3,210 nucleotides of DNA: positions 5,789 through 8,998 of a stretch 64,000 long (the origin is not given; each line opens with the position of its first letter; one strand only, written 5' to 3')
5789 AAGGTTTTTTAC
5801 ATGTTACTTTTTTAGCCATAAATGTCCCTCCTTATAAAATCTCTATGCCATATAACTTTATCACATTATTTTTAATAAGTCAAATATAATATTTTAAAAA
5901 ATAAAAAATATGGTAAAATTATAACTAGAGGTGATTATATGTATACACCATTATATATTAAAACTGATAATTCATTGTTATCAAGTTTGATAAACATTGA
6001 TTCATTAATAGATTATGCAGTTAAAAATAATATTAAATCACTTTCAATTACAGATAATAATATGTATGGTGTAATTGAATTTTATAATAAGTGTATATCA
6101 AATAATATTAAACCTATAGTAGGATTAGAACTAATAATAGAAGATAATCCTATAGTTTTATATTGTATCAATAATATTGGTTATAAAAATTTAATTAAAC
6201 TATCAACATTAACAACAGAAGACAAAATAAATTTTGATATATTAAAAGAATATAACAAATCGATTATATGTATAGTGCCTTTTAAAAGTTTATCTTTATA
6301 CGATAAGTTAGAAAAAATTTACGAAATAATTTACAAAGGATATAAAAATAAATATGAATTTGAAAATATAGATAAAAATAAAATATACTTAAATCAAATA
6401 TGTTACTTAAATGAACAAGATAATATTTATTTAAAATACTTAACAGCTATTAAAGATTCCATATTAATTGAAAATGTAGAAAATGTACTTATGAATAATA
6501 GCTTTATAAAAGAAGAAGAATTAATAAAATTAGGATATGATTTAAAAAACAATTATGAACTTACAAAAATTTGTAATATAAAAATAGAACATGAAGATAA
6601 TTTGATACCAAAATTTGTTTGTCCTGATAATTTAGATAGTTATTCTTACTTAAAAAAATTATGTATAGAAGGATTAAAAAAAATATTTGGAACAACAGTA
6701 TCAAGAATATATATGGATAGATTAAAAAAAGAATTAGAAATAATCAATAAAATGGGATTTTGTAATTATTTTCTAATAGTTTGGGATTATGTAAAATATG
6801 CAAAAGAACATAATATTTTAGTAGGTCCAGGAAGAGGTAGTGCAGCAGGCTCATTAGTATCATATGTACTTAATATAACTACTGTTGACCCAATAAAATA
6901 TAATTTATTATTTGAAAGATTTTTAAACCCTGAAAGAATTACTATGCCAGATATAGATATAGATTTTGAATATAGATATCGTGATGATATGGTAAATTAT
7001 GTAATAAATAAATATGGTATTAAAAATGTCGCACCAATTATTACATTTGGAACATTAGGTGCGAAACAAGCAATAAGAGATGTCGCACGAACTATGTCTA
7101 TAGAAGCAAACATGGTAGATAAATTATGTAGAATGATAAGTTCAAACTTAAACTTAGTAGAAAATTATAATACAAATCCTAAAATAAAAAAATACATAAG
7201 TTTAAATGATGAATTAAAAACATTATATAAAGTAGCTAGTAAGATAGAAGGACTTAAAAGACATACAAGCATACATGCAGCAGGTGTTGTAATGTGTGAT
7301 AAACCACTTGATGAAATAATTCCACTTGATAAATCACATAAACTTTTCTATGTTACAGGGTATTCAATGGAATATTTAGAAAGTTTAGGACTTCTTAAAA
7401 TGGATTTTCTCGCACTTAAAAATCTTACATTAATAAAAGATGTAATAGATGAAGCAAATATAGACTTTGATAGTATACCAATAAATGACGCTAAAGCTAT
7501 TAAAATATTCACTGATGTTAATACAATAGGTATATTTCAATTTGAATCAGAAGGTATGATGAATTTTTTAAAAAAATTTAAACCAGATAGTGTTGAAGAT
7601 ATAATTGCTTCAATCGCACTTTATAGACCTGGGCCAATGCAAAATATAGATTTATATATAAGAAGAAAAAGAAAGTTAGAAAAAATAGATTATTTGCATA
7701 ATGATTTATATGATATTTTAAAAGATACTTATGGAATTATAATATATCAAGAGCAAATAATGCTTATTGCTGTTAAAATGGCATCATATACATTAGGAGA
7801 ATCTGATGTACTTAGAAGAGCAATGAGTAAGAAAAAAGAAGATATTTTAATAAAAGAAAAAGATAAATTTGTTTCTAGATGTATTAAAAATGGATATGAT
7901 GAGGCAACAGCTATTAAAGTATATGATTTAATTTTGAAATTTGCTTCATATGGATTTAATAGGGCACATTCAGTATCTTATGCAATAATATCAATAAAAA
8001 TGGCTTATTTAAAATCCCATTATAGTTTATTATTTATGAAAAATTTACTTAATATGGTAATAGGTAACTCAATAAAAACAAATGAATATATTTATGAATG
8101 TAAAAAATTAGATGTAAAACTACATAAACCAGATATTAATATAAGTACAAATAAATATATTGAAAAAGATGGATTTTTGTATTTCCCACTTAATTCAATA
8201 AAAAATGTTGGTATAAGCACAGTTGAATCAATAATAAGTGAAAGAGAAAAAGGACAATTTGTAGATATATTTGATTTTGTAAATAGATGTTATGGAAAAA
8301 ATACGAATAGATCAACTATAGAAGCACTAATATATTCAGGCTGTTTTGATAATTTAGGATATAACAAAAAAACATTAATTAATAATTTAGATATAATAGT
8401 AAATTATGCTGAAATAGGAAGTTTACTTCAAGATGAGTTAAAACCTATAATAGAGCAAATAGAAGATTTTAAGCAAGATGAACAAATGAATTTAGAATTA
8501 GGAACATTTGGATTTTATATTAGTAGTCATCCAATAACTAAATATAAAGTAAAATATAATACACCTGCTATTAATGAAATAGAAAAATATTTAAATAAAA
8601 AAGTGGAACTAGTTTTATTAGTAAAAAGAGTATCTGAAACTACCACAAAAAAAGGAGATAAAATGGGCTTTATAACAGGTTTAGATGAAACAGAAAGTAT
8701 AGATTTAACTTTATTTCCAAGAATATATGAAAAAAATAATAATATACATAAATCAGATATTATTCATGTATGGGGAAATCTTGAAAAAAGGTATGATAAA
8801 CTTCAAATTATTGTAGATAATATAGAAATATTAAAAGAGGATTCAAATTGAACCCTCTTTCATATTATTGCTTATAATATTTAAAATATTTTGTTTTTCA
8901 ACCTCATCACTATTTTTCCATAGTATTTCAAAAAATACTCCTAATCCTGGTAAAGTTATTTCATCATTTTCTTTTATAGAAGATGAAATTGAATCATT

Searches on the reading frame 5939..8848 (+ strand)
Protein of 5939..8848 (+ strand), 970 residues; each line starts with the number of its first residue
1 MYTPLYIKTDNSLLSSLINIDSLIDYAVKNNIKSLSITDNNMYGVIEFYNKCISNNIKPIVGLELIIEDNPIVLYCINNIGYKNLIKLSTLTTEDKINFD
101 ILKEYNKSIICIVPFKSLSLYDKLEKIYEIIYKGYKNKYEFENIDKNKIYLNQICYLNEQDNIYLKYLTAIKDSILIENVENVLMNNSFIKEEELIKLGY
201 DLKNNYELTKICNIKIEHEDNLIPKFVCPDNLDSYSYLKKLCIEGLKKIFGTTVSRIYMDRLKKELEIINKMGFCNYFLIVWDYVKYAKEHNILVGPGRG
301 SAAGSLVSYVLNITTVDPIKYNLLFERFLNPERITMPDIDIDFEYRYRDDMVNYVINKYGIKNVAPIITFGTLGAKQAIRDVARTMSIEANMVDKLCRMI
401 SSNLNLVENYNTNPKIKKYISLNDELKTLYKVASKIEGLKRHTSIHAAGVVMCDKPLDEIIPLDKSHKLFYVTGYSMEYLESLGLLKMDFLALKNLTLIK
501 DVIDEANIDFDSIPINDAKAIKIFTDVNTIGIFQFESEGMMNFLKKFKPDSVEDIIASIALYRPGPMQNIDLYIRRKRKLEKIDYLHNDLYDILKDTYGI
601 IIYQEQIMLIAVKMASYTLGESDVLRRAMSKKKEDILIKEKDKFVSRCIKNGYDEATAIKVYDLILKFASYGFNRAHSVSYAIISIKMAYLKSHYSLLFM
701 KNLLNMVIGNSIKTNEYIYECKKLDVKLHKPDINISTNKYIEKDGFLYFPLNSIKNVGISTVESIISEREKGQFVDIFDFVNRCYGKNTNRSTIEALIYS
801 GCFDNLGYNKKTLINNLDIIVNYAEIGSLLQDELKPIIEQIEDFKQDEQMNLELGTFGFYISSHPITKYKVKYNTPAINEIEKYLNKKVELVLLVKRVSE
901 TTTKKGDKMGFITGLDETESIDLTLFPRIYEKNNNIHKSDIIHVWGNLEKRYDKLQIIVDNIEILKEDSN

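Call 47: search_protein_families(library=pfam, proteins=[window:5939-8848:+], max_evalue=1e-8)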
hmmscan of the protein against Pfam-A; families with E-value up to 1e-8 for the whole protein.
window:5939-8848:+ (970 aa): 5 families
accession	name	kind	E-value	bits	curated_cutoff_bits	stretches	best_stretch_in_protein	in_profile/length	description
PF07733.18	DNA_pol3_alpha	-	1.3e-99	333.5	23.9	1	236-492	1-260/260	Bacterial DNA polymerase III alpha NTPase domain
PF17657.6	DNA_pol3_finger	-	3.2e-58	196.2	22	1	495-652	1-166/166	Bacterial DNA polymerase III alpha subunit finger domain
PF14579.12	HHH_6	-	4.1e-22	78.6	25.6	1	726-813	2-90/90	Helix-hairpin-helix motif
PF02811.25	PHP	-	9.2e-21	75.3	26.4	1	7-124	4-132/164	PHP domain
PF01336.31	tRNA_anti-codon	-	3.4e-11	43.4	27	1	894-965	3-75/75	OB-fold nucleic acid binding domain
